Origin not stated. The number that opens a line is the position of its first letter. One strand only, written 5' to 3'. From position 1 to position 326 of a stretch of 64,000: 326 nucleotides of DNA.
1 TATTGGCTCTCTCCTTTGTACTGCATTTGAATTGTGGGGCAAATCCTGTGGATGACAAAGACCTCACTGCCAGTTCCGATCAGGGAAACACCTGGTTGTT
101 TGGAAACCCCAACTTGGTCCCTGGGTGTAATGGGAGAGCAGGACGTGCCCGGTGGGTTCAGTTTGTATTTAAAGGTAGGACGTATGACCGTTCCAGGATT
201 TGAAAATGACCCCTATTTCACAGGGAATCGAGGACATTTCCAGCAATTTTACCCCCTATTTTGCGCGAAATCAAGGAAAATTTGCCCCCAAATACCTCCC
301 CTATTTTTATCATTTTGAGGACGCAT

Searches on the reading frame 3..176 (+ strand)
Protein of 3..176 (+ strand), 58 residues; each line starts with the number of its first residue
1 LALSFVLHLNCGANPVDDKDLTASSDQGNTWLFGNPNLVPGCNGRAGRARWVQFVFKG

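Call 47: search_protein_families(library=pfam, proteins=[window:3-176:+], max_evalue=1)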
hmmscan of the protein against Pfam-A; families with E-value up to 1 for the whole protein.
seq(58 aa): 0 families
